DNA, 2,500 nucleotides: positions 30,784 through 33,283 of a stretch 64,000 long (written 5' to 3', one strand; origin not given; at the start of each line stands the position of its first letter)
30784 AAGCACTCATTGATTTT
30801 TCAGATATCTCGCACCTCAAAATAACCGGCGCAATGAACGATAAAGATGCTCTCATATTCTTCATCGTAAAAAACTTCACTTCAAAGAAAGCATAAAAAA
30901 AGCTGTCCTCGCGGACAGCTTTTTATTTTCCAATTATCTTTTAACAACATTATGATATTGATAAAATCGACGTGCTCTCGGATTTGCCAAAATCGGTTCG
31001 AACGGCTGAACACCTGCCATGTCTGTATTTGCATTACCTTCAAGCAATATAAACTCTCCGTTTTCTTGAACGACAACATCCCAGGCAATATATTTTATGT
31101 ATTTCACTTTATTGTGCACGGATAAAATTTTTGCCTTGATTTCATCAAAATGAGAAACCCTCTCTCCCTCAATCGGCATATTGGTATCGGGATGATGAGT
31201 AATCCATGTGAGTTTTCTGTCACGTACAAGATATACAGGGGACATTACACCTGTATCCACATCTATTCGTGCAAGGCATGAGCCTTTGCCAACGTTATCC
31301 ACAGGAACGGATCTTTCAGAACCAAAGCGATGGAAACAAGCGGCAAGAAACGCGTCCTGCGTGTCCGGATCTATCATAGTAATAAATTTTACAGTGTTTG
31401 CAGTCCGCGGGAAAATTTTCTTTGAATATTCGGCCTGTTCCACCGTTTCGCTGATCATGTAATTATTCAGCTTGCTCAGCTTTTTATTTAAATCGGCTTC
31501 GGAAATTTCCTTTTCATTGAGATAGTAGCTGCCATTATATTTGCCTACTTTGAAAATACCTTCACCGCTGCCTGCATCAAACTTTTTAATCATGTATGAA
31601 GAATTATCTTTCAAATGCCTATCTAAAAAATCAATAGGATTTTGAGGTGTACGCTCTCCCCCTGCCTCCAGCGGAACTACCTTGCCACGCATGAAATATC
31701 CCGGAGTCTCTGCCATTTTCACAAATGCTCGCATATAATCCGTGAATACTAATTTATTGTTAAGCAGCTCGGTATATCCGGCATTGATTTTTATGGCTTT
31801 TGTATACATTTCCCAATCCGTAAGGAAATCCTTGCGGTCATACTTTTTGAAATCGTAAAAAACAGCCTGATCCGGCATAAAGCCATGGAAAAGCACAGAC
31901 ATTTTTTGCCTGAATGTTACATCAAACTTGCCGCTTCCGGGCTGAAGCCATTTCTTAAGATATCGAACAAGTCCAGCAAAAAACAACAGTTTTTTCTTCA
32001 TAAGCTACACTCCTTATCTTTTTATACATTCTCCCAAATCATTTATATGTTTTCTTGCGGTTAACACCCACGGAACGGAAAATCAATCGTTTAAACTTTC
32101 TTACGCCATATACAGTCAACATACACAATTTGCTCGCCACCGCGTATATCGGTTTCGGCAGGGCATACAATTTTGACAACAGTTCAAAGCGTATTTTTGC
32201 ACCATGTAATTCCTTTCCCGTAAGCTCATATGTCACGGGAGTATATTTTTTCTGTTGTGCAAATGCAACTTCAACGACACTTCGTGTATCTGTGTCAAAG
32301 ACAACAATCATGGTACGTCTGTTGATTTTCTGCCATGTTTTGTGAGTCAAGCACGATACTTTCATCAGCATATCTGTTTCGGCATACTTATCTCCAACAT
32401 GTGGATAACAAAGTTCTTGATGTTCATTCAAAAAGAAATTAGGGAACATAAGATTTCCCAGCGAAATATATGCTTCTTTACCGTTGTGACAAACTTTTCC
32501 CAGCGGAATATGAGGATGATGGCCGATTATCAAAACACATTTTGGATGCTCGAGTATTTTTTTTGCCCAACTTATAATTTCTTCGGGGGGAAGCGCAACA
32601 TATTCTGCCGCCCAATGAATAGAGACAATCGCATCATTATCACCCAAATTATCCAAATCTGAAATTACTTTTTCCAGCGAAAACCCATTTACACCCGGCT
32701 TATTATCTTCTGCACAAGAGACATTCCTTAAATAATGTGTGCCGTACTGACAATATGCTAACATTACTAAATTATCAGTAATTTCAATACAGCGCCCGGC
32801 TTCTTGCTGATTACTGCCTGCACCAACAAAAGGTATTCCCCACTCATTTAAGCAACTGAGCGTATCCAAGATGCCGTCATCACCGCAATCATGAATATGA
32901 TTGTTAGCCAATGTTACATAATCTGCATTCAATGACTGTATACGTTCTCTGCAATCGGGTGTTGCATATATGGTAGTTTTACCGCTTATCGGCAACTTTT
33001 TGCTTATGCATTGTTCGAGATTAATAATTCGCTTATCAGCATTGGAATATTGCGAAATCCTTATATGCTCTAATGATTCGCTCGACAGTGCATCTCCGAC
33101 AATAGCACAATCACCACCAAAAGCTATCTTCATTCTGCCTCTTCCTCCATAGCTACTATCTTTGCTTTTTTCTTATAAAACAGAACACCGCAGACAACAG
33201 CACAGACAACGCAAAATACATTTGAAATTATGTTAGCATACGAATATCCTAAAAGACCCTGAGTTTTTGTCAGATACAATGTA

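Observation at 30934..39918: Self-contained seven-gene operon combining a lipid-carrier GT2, an opine dehydrogenase, a B12-binding mutase-like fusion, two ATP-grasp ligases, a flippase-like protein and a CapA-like protein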

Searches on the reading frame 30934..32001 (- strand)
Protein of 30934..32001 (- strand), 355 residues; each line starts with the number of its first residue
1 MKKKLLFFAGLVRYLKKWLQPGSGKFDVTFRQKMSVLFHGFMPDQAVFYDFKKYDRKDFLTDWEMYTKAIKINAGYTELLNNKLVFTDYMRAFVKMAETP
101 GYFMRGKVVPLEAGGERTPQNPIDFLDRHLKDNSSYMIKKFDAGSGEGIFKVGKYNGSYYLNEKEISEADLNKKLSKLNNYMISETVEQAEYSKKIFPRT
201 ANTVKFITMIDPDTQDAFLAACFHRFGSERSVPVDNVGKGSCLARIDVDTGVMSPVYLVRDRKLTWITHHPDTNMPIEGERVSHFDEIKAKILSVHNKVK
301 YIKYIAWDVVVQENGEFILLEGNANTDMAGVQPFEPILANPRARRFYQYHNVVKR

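Call 3: search_protein_families(library=pfam, proteins=[window:30934-32001:-], max_evalue=0.01)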
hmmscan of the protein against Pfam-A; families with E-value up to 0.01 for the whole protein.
window:30934-32001:- (355 aa): 1 family
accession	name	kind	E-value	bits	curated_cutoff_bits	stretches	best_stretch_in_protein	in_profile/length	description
PF14397.11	ATPgrasp_ST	-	7.5e-32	111.1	31.4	1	76-332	14-262/278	Sugar-transfer associated ATP-grasp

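Call 4: search_protein_families(library=ncbifam, proteins=[window:30934-32001:-], max_evalue=0.01)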
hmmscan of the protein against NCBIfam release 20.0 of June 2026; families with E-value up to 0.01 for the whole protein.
window:30934-32001:- (355 aa): 1 family
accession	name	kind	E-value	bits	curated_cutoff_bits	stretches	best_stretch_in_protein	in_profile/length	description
TIGR02291.1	rimK_rel_E_lig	hypoth_equivalog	4.3e-08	32.5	314.2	1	119-326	61-270/317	alpha-L-glutamate ligase-like protein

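Call 10: search_solved_structures(query=window:30934-32001:-, max_evalue=1)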
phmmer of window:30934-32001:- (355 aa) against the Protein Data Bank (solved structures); distinct sequences matched with E-value up to 1: 0.

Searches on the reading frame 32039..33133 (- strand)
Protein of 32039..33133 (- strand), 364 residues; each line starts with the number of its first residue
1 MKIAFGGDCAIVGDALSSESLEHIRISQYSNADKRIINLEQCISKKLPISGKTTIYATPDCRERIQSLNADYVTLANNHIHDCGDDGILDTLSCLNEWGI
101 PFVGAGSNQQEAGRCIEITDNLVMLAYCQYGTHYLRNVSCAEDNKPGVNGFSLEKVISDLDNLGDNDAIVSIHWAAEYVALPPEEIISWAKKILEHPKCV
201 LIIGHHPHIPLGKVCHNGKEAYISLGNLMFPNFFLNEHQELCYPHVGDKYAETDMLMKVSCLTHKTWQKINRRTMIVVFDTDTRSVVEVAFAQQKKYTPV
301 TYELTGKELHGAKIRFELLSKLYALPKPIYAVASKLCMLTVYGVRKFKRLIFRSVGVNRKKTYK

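Call 3: search_protein_families(library=pfam, proteins=[window:32039-33133:-], max_evalue=0.01)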
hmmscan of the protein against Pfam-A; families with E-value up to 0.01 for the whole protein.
window:32039-33133:- (364 aa): 1 family
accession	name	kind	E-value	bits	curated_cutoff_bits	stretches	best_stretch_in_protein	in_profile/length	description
PF09587.15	PGA_cap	-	1.7e-33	116.7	27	1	29-230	36-253/255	Bacterial capsule synthesis protein PGA_cap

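Call 4: search_protein_families(library=ncbifam, proteins=[window:32039-33133:-], max_evalue=0.01)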
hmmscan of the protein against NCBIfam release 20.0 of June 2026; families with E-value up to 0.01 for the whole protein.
window:32039-33133:- (364 aa): 1 family
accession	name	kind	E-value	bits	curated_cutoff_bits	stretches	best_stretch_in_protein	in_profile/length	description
NF038314.1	epimerase_MslH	equivalog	2.9e-09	35.8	700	1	3-132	6-141/439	lasso peptide C-terminal Trp epimerase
